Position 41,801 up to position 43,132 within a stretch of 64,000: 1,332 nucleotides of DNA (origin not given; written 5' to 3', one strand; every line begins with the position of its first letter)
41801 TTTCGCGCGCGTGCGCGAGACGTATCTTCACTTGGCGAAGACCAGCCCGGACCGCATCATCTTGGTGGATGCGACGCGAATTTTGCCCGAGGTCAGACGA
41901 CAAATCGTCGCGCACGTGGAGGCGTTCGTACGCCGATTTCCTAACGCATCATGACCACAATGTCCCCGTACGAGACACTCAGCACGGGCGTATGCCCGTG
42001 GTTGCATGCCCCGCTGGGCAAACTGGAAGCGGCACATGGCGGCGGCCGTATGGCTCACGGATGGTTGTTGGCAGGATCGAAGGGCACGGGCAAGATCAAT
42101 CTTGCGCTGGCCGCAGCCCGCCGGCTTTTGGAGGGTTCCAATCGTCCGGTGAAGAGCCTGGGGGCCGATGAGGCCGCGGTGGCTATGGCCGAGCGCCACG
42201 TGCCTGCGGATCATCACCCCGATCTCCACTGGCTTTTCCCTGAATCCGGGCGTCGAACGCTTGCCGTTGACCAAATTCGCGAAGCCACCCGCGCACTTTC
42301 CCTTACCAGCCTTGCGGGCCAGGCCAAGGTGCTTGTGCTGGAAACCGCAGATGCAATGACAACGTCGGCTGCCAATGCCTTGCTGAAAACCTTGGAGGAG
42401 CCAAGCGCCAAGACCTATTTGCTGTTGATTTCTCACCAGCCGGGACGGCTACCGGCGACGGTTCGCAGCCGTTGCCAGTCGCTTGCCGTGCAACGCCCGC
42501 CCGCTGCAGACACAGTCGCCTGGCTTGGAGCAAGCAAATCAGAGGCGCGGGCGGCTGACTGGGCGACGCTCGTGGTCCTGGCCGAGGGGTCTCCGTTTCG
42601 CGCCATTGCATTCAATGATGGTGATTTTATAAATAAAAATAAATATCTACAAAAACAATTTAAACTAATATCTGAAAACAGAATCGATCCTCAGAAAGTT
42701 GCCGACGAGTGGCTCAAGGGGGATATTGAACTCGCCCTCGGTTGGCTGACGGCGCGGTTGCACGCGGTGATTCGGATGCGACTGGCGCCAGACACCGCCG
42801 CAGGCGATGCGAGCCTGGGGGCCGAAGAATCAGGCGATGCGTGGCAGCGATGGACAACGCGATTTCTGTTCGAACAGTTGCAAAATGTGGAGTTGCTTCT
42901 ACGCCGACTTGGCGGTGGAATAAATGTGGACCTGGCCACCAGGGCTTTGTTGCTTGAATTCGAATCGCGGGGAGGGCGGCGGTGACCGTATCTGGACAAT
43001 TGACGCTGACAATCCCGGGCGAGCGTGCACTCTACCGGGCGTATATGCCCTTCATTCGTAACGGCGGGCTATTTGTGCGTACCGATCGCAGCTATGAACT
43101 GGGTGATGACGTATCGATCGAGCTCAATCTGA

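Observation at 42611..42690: ~80-bp island of about 20 percent GC, kept in frame, inside the holB gene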

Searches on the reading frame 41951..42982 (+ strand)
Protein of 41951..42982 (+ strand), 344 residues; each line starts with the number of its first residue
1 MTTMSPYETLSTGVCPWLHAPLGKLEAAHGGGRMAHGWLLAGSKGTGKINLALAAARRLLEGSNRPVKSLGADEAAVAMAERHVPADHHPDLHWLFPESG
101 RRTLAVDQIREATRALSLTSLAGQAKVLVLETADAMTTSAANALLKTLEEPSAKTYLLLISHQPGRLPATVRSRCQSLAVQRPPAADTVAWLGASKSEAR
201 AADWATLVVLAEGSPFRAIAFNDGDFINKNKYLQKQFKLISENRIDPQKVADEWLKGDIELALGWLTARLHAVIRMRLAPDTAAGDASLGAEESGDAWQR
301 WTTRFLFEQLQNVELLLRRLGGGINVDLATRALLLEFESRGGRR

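Call 5: find_homologous_proteins(query=window:41951-42982:+)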
Query window:41951-42982:+ (344 aa): 6125 proteins with E <= 0.001 among 8000 candidates; the best 120 are listed.
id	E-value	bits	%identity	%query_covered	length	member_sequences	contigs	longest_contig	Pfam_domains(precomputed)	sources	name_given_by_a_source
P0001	6.6e-223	757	100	100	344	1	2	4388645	PF00004.36,PF13177.13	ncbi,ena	-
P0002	3.0e-171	587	79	100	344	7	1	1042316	PF00004.36,PF13177.13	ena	-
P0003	3.9e-168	577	76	100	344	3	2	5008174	PF13177.13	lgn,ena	-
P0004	6.3e-144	497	69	99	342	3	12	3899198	PF13177.13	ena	-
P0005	8.2e-141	487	68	99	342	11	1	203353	PF13177.13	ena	-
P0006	2.8e-138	479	65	99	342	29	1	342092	PF13177.13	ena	-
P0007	2.1e-137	476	65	100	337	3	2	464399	PF13177.13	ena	-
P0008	5.9e-136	471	66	99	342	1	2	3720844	PF13177.13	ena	-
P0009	5.0e-135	468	65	98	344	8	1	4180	PF13177.13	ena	-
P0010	5.4e-135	468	65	99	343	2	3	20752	PF00004.36,PF13177.13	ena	-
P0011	5.7e-135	468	65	99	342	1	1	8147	PF13177.13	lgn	-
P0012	7.9e-135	468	66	99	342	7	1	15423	PF13177.13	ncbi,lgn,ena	-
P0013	1.0e-134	467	65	99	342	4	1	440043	PF13177.13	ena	-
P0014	1.2e-134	467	66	99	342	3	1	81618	PF13177.13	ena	-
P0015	2.0e-134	466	63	99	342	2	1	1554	PF13177.13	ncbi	-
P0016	2.4e-134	466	66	99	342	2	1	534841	PF13177.13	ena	-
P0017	4.2e-134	465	65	99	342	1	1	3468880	PF13177.13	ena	-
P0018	1.9e-133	463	64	99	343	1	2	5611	PF13177.13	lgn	-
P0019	9.0e-133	461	64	99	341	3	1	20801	PF13177.13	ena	-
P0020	1.1e-132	461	64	99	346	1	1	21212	PF13177.13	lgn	-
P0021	1.1e-132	460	63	99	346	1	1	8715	PF13177.13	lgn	-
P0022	8.2e-132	458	63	99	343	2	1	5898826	PF00004.36,PF13177.13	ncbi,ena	-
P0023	8.2e-132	458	65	98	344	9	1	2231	PF13177.13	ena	-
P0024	1.4e-131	457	64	99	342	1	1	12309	PF13177.13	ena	-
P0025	2.9e-131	456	64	98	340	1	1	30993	PF13177.13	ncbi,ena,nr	ncbi:MAG: hypothetical protein OXQ29_10475 [Rhodospirillaceae bacterium]|nr:hypothetical protein [Rh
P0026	3.3e-131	456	64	99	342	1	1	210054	PF13177.13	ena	-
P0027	3.8e-131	455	61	100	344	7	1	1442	PF13177.13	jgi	-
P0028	4.4e-131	455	64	98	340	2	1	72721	PF13177.13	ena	-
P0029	7.1e-131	455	63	99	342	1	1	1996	PF13177.13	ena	-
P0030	1.2e-130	454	62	100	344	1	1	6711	PF13177.13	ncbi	-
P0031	1.5e-130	454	63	99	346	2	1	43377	PF13177.13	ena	-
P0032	3.1e-130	452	64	99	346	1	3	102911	PF13177.13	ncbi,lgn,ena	-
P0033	7.6e-130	451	64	99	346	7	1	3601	PF13177.13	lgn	-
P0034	1.6e-129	450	63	99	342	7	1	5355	PF13177.13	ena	-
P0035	2.3e-129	450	63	99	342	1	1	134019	PF13177.13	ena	-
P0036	8.9e-129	448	63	99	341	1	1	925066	PF13177.13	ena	-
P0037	1.4e-128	447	63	98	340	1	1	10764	PF13177.13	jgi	-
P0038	2.1e-128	446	63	98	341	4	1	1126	PF00004.36,PF13177.13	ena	-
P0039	3.5e-128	446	64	98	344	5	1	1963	PF13177.13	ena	-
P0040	1.4e-127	444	62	99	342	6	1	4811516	PF00004.36,PF13177.13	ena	-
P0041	1.8e-127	443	64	99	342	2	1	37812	PF13177.13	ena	-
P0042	8.1e-127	441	62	99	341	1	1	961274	PF13177.13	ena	-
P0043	3.0e-126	439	61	99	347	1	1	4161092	PF13177.13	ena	-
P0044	1.0e-125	438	61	99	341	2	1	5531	PF13177.13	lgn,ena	-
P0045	7.9e-122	425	59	100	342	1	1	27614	PF13177.13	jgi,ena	-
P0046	1.3e-121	424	59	97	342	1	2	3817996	PF00004.36,PF13177.13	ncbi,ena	-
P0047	2.4e-120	420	57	99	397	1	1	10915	PF13177.13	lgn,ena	-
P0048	3.5e-120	419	60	99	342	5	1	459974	PF13177.13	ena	-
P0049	2.0e-119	417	58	100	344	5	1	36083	PF13177.13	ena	-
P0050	6.9e-118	412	62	94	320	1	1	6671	PF00004.36,PF13177.13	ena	-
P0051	4.4e-117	409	57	99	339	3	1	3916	PF09115.16,PF13177.13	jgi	-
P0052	5.9e-117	409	60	99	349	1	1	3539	PF13177.13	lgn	-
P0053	6.1e-115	402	57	99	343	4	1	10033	PF13177.13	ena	-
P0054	3.4e-113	396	56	99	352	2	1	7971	PF00004.36,PF13177.13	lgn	-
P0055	1.8e-109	384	54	98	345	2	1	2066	PF00004.36,PF13177.13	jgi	-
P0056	1.4e-108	381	55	97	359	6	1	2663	PF13177.13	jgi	jgi:DNA polymerase-3 subunit delta'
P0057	1.4e-107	378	53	98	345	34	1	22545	PF00004.36,PF13177.13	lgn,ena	-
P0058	8.9e-107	375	52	98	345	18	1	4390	PF13177.13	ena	-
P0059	9.3e-107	375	57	89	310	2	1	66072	PF13177.13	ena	-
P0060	2.1e-105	371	53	98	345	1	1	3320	PF13177.13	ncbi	-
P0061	9.6e-105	369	51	99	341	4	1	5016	PF13177.13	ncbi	-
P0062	3.7e-104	367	54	97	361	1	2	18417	PF09115.16,PF13177.13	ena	-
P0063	9.7e-104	365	51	98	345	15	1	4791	PF13177.13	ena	-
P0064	1.2e-103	365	53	96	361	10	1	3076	PF13177.13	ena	-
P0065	1.6e-103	365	52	100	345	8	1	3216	PF13177.13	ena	-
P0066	4.1e-103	363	51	100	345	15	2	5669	PF13177.13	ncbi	ncbi:MAG: hypothetical protein V3S94_08690 [Gammaproteobacteria bacterium]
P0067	9.9e-103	362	52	98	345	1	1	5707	PF13177.13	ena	-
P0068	2.0e-102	361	51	97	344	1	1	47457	PF13177.13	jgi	jgi:DNA polymerase III subunit delta'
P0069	2.9e-102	361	52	99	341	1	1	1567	PF00004.36,PF13177.13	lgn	-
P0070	3.3e-102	360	51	97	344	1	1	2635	PF13177.13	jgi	jgi:DNA polymerase-3 subunit delta'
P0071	4.6e-102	360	51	94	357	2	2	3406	PF13177.13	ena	-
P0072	2.2e-101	358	62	76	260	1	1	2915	PF13177.13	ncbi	ncbi:MAG: AAA family ATPase, partial [Longimicrobiales bacterium]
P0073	6.4e-101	356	51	99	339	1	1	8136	PF00004.36,PF13177.13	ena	-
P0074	4.9e-100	353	51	99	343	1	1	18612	PF13177.13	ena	-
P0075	6.7e-100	353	50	98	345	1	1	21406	PF00004.36,PF13177.13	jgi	-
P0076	1.8e-97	345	49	98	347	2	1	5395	PF13177.13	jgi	-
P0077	2.0e-97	345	51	99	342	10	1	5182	PF13177.13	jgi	jgi:DNA polymerase-3 subunit delta'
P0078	2.4e-97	344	51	99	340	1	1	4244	PF13177.13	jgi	jgi:DNA polymerase III subunit delta'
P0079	1.5e-96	342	49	99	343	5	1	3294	PF13177.13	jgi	jgi:DNA polymerase-3 subunit delta'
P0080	2.0e-96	341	50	97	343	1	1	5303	PF00004.36,PF13177.13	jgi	jgi:DNA polymerase-3 subunit delta'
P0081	3.1e-96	341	51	99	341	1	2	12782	PF13177.13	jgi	jgi:DNA polymerase III subunit delta'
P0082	2.1e-95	338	51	97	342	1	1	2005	PF13177.13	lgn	-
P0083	3.0e-95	337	49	98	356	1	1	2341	PF13177.13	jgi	jgi:DNA polymerase-3 subunit delta'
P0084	1.7e-94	335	51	99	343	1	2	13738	PF13177.13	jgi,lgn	jgi:DNA polymerase-3 subunit delta'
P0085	1.5e-93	332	51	97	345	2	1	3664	PF13177.13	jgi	jgi:DNA polymerase-3 subunit delta'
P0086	1.8e-93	332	53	99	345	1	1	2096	PF13177.13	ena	-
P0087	2.4e-93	331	52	96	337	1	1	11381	PF13177.13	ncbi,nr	ncbi:MAG TPA: hypothetical protein VFY39_15610 [Gammaproteobacteria bacterium]|nr:hypothetical prote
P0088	3.7e-93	331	50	99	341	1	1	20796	PF00004.36,PF13177.13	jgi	jgi:DNA polymerase-3 subunit delta'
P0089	5.8e-93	330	50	99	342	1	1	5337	PF13177.13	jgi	jgi:DNA polymerase-3 subunit delta'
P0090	1.0e-92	329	50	97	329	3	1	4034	PF13177.13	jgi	jgi:DNA polymerase-3 subunit delta'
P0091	1.1e-92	329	51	99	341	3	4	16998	PF09115.16,PF13177.13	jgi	jgi:DNA polymerase-3 subunit delta'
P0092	1.2e-92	329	51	94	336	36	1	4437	PF13177.13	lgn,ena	-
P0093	1.3e-92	329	51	99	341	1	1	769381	PF00004.36,PF13177.13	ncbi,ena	-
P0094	1.7e-92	328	52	100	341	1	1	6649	PF09115.16,PF13177.13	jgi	jgi:DNA polymerase-3 subunit delta'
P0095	1.9e-92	328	51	97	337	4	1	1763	PF00004.36,PF13177.13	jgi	jgi:DNA polymerase-3 subunit delta'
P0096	2.2e-92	328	50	97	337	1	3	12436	PF00004.36,PF13177.13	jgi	jgi:DNA polymerase-3 subunit delta'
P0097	2.6e-92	328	49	99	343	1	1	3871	PF13177.13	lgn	-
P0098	3.8e-92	327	52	94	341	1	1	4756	PF09115.16,PF13177.13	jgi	jgi:DNA polymerase III subunit delta'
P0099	5.1e-92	327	50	96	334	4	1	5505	PF00004.36,PF13177.13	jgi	jgi:DNA polymerase III subunit delta'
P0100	5.1e-92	327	51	97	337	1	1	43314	PF13177.13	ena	-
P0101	1.1e-91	326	50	98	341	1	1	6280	PF09115.16,PF13177.13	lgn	-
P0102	2.5e-91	325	49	99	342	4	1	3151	PF00004.36,PF13177.13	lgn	-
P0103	3.2e-91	324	52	92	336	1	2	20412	PF13177.13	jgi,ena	jgi:DNA polymerase-3 subunit delta'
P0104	3.7e-91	324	50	97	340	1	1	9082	PF09115.16,PF13177.13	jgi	jgi:DNA polymerase III subunit delta'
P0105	5.1e-91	324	52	97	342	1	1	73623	PF13177.13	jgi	jgi:DNA polymerase III subunit delta'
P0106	5.2e-91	324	50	98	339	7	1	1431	PF13177.13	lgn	-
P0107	6.5e-91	323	50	99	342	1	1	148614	PF00004.36,PF13177.13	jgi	-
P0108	6.9e-91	323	50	98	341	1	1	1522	PF00004.36,PF13177.13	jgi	jgi:DNA polymerase-3 subunit delta'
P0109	8.1e-91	323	51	97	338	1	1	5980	PF13177.13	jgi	jgi:DNA polymerase-3 subunit delta'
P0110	1.1e-90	322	49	99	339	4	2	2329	PF09115.16,PF13177.13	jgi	jgi:DNA polymerase-3 subunit delta'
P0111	1.3e-90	322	51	94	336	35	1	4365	PF13177.13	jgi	jgi:DNA polymerase-3 subunit delta'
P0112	1.6e-90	322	49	99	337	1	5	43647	PF13177.13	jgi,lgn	jgi:DNA polymerase-3 subunit delta'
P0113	3.1e-90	321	51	92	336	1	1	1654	PF13177.13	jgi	jgi:DNA polymerase-3 subunit delta'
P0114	3.5e-90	321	50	97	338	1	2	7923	PF13177.13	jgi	jgi:DNA polymerase-3 subunit delta'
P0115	5.1e-90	320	50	98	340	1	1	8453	PF13177.13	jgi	jgi:DNA polymerase-3 subunit delta'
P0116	5.1e-90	320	50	99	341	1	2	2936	PF13177.13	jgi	jgi:DNA polymerase III subunit delta'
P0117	6.6e-90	320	49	99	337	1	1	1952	PF13177.13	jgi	-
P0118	9.3e-90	319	50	97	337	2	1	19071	PF13177.13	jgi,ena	-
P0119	1.2e-89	319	51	96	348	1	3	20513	PF09115.16,PF13177.13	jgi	jgi:DNA polymerase-3 subunit delta'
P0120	1.2e-89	319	50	97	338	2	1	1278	PF13177.13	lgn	-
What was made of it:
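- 41951..42985 (+): holB (DNA polymerase III delta' subunit), 344 codons, the host gene of the island. An identical protein is in NCBI and ENA (call 5).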

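Call 6: search_protein_families(library=pfam, proteins=[window:41951-42982:+])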
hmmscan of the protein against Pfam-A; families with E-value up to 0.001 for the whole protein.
window:41951-42982:+ (344 aa): 2 families
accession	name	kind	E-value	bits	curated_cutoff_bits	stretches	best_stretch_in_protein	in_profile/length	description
PF13177.12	DNA_pol3_delta2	-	2e-33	116.1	27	1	25-182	9-159/161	DNA polymerase III, delta subunit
PF00004.35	AAA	-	1.6e-05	25.8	21.2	1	39-177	2-125/131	ATPase family associated with various cellular activities (AAA)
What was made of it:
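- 41951..42985 (+): Pfam PF13177 at E = 2e-33 (call 6).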

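Call 8: find_related_loci(query=A1, collection=genome_contigs, flank=2500)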
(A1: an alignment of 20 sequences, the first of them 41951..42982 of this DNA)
Query A1 (344 aa) in genome_contigs; peptide patterns used: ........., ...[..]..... (x = any residue, [..] = any of these).
600 stretches matched a pattern (row limit reached: there are more); 599 encode a relative of the query (tblastn E <= 1e-3); the best 80 are kept; 80 distinct loci.
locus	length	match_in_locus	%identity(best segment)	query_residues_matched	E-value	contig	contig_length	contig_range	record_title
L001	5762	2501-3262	34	16-276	4e-38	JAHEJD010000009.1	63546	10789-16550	MAG: Chromatiaceae bacterium isolate Ww536 NODE_595_length_63546_cov_14.252235, whole genome shotgun sequence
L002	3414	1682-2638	34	16-335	3e-38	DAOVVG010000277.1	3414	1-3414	MAG TPA_asm: Gammaproteobacteria bacterium isolate CSMAG_1699 CSMAG_1699_k141_36230_length_3414_cov_9.0000, whole genome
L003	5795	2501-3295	32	10-278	6e-35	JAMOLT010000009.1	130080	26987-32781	MAG: Sedimenticola sp. isolate 4281-140_maxbin2_scaf2bin.001 4281-140_scaffold_18_c1, whole genome shotgun sequence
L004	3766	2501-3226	35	16-263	4e-35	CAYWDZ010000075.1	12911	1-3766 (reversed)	MAG TPA_asm: uncultured Steroidobacteraceae bacterium isolate SRP173033_co1_446 genome assembly, contig: NODE_10331_leng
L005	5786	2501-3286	34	24-295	3e-34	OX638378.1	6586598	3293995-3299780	MAG: uncultured Pseudohongiella sp. isolate a4754dd5-d0ed-4b7c-86ec-6798c57e134a genome assembly, chromosome: 1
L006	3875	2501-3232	34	16-268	3e-34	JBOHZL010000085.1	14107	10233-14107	MAG: Steroidobacteraceae bacterium isolate SD8048_metabat2.bin.8 NODE_422_length_14107_cov_1.662947, whole genome shotgu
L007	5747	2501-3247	31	16-270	1e-33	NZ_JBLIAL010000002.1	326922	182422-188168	MAG: Porticoccus sp. isolate 3300045789_3 Ga0491190_0000048, whole genome shotgun sequence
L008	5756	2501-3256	34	10-277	1e-32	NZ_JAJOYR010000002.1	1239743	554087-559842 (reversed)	Stenotrophomonas sp. SY1 scaffold2, whole genome shotgun sequence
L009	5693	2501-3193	36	31-259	6e-32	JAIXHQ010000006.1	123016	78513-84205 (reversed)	MAG: Sphingopyxis sp. isolate bin28 ROSE_m_32_bin28_000045, whole genome shotgun sequence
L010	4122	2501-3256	32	16-274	6e-32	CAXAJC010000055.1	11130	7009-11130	MAG TPA_asm: uncultured Cellvibrionales bacterium isolate ERR3525231_binner12_Refined_52 genome assembly, contig: ERZ221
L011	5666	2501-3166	34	16-246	3e-33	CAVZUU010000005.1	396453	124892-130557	MAG: uncultured Gammaproteobacteria bacterium isolate MFD06742.bin.1.1 genome assembly, contig: contig_28747, whole geno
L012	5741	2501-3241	34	29-278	4e-31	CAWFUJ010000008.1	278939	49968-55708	MAG: uncultured proteobacterium isolate MFD09495.bin.2.30 genome assembly, contig: contig_3572, whole genome shotgun seq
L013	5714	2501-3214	35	16-254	2e-30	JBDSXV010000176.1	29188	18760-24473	MAG: Dokdonella sp. isolate cluster1_bin.66 k127_7229014, whole genome shotgun sequence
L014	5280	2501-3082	39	16-215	5e-29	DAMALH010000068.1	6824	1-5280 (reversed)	MAG TPA_asm: Buttiauxella sp. isolate CTOTU48254 NODE_893_length_6824_cov_5.674989, whole genome shotgun sequence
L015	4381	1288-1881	35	15-213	7e-29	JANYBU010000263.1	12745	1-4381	MAG: Nitrospira sp. isolate GL140_6_metabat_96_sub GL140_6_k141_42769, whole genome shotgun sequence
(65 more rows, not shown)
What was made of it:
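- Tried and rejected: The genome_contigs scan with the HolB alignment (call 8) used universal motifs (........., PAT[IV]RSRCQ).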

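Call 9: find_encoding_contigs(protein=P0001, flank=3000, max_places=4)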
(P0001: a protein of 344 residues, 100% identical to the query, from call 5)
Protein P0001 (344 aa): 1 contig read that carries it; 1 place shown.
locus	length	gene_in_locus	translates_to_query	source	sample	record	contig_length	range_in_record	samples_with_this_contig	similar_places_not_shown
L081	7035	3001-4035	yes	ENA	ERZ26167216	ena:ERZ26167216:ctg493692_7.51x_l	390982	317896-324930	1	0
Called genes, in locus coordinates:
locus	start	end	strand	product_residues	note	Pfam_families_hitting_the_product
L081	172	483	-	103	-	PF13409:GST_N_2, PF13417:GST_N_3, PF02798:GST_N (weak)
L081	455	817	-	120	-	PF05016:ParE_toxin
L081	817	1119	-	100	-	PF03693:ParD_antitoxin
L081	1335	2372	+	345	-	PF02618:YceG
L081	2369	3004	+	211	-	PF13521:AAA_28 (weak), PF02223:Thymidylate_kin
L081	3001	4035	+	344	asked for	PF13177:DNA_pol3_delta2, PF00004:AAA (faint)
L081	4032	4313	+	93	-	PF07238:PilZ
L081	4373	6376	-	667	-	PF00378:ECH_1, PF16113:ECH_2, PF02737:3HCDH_N, PF00725:3HCDH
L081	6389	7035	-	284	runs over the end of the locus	PF12852:Cupin_6, PF12833:HTH_18, PF00165:HTH_AraC (weak)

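Call 10: find_encoding_contigs(protein=P0002, flank=3000, max_places=3)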
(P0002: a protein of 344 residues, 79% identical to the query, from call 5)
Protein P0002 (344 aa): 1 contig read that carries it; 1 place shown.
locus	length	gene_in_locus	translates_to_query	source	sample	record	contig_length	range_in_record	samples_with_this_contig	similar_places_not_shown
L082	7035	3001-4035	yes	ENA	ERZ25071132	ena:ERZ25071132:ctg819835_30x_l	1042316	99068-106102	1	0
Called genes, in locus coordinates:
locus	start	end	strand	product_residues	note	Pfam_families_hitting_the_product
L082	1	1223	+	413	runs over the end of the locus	PF00109:ketoacyl-synt, PF02801:Ketoacyl-synt_C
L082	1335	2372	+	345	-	PF02618:YceG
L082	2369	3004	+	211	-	PF13521:AAA_28 (faint), PF02223:Thymidylate_kin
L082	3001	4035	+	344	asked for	PF13177:DNA_pol3_delta2, PF00004:AAA (weak)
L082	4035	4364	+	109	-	PF07238:PilZ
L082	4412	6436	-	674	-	PF00378:ECH_1, PF16113:ECH_2, PF02737:3HCDH_N, PF00725:3HCDH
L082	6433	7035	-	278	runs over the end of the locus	PF12852:Cupin_6, PF00165:HTH_AraC (faint), PF12833:HTH_18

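Call 11: find_encoding_contigs(protein=P0003, flank=3000, max_places=3)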
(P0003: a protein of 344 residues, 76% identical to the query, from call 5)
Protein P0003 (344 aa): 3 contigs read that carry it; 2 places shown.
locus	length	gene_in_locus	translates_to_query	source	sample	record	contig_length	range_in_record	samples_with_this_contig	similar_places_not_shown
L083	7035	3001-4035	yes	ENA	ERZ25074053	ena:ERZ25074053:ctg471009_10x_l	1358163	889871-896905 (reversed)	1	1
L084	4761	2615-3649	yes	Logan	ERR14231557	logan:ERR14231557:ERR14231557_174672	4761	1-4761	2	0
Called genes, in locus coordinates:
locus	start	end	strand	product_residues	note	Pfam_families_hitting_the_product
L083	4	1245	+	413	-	PF00109:ketoacyl-synt, PF02801:Ketoacyl-synt_C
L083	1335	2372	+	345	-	PF02618:YceG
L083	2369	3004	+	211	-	PF02223:Thymidylate_kin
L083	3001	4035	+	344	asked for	PF13177:DNA_pol3_delta2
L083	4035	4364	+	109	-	PF07238:PilZ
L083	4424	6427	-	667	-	PF00378:ECH_1, PF16113:ECH_2, PF02737:3HCDH_N, PF03446:NAD_binding_2 (faint), PF00725:3HCDH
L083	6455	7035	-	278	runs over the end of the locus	PF12852:Cupin_6, PF00165:HTH_AraC (faint), PF12833:HTH_18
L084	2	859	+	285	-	?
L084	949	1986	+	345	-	PF02618:YceG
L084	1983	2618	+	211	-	PF02223:Thymidylate_kin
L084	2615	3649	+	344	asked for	PF13177:DNA_pol3_delta2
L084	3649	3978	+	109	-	PF07238:PilZ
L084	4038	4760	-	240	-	?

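Call 15: find_encoding_contigs(protein=P0004, flank=3000, max_places=1)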
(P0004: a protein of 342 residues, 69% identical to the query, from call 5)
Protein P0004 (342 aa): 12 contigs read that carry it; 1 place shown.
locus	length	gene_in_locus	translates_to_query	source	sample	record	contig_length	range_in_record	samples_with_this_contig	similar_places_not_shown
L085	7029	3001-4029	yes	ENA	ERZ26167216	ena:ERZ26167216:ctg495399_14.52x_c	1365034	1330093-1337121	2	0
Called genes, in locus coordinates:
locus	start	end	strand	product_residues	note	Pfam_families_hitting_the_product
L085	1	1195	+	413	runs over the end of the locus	PF00109:ketoacyl-synt, PF02801:Ketoacyl-synt_C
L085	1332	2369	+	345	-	PF02618:YceG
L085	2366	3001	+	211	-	PF02223:Thymidylate_kin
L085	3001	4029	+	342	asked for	PF13177:DNA_pol3_delta2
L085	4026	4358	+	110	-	PF07238:PilZ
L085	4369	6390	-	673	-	PF00378:ECH_1, PF16113:ECH_2, PF02737:3HCDH_N, PF00725:3HCDH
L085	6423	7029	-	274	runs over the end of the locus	PF12852:Cupin_6, PF12833:HTH_18, PF00165:HTH_AraC (weak)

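Call 16: find_encoding_contigs(protein=P0007, flank=3000, max_places=1)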
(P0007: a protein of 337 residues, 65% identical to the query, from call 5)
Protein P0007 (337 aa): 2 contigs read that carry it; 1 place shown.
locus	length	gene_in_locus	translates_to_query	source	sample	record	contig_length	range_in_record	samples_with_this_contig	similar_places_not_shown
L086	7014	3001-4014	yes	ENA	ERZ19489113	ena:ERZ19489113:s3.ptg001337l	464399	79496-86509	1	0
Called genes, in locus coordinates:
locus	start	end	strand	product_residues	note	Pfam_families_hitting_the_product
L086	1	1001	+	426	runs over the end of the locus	PF13384:HTH_23, PF13518:HTH_28 (weak), PF13551:HTH_29 (weak), PF13565:HTH_32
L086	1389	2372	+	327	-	PF02618:YceG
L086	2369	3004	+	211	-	PF02223:Thymidylate_kin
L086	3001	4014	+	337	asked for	PF13177:DNA_pol3_delta2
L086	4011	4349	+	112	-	PF07238:PilZ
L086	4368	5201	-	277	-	PF12852:Cupin_6, PF12833:HTH_18, PF00165:HTH_AraC (weak)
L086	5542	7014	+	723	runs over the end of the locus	PF07715:Plug, PF00593:TonB_dep_Rec_b-barrel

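Call 17: find_encoding_contigs(protein=P0008, flank=3000, max_places=1)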
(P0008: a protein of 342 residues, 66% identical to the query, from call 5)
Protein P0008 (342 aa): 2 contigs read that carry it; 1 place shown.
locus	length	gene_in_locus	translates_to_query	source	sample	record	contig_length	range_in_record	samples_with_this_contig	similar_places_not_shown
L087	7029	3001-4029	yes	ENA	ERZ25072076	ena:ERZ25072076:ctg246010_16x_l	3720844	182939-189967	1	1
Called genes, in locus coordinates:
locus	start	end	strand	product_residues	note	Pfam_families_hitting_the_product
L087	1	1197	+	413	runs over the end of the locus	PF00109:ketoacyl-synt, PF02801:Ketoacyl-synt_C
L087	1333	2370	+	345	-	PF02618:YceG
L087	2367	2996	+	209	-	PF02223:Thymidylate_kin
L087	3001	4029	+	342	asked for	PF13177:DNA_pol3_delta2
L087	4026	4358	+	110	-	PF07238:PilZ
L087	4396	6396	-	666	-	PF00378:ECH_1, PF16113:ECH_2, PF02737:3HCDH_N, PF00725:3HCDH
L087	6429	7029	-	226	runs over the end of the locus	PF12852:Cupin_6, PF00165:HTH_AraC (faint), PF12833:HTH_18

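Call 18: find_encoding_contigs(protein=P0022, flank=3000, max_places=1)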
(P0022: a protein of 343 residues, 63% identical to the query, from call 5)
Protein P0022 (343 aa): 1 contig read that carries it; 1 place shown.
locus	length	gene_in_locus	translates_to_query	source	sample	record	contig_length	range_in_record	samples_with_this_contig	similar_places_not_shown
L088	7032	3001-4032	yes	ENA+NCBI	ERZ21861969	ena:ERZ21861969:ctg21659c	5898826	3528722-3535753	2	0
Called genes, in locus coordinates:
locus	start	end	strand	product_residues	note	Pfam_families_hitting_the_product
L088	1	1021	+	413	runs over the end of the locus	PF00109:ketoacyl-synt, PF02801:Ketoacyl-synt_C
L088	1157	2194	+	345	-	PF02618:YceG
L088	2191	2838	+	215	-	PF02223:Thymidylate_kin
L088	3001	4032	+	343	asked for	PF13177:DNA_pol3_delta2, PF00004:AAA (weak)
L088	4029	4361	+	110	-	PF07238:PilZ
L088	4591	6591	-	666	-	PF00378:ECH_1, PF16113:ECH_2, PF02737:3HCDH_N, PF03446:NAD_binding_2 (faint), PF00725:3HCDH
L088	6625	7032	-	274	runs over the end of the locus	PF12852:Cupin_6, PF00165:HTH_AraC (faint), PF12833:HTH_18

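Call 19: find_encoding_contigs(protein=P0046, flank=3000, max_places=1)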
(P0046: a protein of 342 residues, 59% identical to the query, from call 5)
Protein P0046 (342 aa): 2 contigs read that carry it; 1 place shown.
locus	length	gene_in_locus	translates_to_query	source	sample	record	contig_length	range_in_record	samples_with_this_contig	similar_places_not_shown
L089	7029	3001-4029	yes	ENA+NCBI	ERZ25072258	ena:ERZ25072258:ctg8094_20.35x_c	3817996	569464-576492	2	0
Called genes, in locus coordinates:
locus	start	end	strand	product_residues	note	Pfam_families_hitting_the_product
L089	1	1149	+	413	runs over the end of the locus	PF00109:ketoacyl-synt, PF02801:Ketoacyl-synt_C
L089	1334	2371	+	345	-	PF02618:YceG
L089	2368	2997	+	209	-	PF02223:Thymidylate_kin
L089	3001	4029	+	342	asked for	PF13177:DNA_pol3_delta2, PF00004:AAA (faint)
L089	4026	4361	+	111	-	PF07238:PilZ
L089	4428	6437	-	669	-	PF00378:ECH_1, PF16113:ECH_2, PF02737:3HCDH_N, PF03446:NAD_binding_2 (weak), PF00725:3HCDH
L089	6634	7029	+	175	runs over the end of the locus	-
